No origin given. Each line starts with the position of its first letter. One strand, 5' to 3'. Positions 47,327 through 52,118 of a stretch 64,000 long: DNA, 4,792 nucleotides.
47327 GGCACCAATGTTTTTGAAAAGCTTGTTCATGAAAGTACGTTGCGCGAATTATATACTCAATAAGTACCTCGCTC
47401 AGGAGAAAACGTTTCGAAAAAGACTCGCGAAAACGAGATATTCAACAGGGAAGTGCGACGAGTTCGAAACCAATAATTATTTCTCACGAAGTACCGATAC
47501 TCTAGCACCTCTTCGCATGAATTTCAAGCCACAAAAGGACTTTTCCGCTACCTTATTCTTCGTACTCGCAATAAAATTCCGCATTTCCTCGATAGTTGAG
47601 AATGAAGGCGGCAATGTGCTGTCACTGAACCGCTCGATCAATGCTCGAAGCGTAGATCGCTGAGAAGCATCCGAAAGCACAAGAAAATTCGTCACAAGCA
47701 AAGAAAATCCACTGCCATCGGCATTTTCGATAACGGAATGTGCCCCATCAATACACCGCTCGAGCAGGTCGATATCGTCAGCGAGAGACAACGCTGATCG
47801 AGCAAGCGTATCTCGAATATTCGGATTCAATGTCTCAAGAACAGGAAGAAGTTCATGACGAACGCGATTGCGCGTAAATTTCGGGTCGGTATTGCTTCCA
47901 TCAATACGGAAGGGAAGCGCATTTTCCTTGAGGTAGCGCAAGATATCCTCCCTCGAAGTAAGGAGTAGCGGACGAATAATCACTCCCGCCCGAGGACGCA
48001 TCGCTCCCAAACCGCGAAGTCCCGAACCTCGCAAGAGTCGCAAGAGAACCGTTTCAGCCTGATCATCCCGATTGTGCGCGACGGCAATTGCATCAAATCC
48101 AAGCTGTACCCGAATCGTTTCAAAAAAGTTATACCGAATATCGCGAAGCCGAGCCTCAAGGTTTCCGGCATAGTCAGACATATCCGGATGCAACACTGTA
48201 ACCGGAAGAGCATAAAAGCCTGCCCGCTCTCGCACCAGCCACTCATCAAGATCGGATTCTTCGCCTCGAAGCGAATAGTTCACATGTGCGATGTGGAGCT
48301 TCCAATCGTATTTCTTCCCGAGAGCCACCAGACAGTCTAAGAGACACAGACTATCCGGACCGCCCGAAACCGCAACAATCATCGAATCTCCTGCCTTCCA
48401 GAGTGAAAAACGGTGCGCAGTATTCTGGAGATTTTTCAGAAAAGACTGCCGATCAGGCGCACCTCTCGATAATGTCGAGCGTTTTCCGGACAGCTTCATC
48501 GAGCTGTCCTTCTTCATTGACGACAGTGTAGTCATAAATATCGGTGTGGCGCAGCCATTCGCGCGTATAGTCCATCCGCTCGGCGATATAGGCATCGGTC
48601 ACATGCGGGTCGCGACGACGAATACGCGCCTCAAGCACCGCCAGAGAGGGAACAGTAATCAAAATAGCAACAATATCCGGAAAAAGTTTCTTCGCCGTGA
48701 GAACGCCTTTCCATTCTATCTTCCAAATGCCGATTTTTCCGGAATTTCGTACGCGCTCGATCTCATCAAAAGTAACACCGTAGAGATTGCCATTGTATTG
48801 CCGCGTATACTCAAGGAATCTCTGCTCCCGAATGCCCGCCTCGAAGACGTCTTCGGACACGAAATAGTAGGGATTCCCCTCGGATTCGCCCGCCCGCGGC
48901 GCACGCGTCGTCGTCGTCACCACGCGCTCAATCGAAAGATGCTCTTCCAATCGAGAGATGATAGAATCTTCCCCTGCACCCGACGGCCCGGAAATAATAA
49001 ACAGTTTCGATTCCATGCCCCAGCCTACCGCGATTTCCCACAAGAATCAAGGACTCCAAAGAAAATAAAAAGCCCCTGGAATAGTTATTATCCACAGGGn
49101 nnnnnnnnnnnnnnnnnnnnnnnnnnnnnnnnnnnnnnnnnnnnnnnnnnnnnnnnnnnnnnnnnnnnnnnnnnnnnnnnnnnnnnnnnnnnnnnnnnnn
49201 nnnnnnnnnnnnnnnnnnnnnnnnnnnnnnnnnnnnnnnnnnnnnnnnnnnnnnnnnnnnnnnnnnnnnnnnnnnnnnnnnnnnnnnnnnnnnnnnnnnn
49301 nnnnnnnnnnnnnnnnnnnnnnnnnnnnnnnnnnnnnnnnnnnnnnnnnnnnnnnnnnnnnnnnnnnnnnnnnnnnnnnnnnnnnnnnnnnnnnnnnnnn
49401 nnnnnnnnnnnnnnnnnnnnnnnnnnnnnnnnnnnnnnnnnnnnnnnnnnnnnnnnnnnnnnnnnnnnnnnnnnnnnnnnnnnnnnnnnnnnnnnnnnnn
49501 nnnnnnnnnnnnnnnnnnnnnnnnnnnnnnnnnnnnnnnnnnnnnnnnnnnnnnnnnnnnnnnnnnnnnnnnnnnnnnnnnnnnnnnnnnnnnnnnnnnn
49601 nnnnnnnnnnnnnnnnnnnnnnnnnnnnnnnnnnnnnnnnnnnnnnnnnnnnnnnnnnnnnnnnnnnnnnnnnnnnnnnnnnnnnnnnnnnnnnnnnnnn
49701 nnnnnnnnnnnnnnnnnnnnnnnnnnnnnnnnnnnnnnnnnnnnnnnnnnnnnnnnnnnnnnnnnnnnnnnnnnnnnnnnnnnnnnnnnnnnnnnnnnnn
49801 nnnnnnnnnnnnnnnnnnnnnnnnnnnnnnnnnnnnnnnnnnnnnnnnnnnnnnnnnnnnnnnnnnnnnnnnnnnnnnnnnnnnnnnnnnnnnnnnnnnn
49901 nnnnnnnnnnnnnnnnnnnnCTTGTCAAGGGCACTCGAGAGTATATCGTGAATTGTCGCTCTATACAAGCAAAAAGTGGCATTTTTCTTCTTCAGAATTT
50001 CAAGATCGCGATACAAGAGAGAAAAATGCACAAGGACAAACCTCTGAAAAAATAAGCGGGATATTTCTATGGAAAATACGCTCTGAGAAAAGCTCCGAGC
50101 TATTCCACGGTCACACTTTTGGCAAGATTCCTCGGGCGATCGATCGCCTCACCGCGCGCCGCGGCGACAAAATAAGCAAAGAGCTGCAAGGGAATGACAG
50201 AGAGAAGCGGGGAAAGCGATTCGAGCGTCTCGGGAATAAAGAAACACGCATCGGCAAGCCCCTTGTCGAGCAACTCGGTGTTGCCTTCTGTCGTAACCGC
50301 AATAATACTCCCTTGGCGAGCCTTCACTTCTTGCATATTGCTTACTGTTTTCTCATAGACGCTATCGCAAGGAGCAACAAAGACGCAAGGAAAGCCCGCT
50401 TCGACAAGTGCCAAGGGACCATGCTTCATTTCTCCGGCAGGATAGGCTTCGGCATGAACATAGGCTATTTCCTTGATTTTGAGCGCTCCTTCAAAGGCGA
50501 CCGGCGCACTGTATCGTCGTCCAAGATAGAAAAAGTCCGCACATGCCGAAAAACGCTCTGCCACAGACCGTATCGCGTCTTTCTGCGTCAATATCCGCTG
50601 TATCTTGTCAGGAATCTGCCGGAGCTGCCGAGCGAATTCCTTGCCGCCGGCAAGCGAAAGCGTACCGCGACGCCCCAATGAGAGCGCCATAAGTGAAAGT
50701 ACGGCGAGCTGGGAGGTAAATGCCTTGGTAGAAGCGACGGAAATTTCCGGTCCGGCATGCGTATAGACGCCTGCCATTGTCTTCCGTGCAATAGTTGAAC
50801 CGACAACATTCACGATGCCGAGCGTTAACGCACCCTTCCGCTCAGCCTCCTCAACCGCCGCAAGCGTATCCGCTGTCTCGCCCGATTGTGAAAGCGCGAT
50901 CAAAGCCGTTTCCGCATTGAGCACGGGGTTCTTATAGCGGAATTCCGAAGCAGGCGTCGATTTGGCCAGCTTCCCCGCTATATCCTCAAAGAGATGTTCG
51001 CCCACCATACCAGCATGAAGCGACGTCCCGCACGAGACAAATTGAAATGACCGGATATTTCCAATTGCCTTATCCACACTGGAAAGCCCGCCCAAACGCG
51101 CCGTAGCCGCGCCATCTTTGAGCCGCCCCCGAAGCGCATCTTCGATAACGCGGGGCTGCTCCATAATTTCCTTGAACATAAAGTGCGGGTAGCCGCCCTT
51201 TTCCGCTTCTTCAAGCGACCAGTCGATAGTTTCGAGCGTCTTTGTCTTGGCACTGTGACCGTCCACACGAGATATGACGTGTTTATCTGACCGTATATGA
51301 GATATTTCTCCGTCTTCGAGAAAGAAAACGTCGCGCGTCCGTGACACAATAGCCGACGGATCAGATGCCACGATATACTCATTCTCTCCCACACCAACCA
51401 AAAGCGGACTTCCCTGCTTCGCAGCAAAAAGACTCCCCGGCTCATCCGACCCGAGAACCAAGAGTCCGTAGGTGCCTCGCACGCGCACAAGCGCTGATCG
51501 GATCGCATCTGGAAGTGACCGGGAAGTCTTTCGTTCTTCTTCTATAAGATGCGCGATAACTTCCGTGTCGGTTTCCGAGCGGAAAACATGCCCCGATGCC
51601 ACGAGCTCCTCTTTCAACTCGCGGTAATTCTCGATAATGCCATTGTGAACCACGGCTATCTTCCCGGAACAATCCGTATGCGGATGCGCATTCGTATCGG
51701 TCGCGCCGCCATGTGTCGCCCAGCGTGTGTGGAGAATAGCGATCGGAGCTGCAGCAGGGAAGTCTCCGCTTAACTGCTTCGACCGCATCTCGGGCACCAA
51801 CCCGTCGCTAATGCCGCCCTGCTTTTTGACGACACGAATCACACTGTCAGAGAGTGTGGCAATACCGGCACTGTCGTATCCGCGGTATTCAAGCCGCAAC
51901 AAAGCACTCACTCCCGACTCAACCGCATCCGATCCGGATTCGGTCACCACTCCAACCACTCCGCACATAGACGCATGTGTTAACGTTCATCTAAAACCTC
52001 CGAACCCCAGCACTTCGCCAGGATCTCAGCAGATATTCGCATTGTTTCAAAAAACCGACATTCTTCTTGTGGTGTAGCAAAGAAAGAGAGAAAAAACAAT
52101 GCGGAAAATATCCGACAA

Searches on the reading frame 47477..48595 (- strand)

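Call 7: search_protein_families(library=pfam, proteins=[window:47477-48595:-], max_evalue=0.01)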
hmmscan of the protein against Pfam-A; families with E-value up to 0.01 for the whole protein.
window:47477-48595:- (372 aa): 1 family
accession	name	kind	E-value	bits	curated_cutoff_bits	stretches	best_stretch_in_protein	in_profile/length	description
PF01171.26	ATP_bind_3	-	2.6e-49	167.8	27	1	72-248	2-182/182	PP-loop family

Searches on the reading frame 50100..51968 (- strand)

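Call 15: search_protein_families(library=pfam, proteins=[window:50100-51968:-], max_evalue=0.00001)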
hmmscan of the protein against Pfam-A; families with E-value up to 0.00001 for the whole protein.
window:50100-51968:- (622 aa): 3 families
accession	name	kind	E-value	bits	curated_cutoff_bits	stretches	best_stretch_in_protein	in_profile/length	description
PF01380.27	SIS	-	1.4e-47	161.2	25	2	307-429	7-130/131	SIS domain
PF13522.11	GATase_6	-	1.8e-18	67.3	27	1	75-203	11-130/130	Glutamine amidotransferase domain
PF13537.11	GATase_7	-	1.3e-15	57.9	25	1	90-208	9-122/123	Glutamine amidotransferase domain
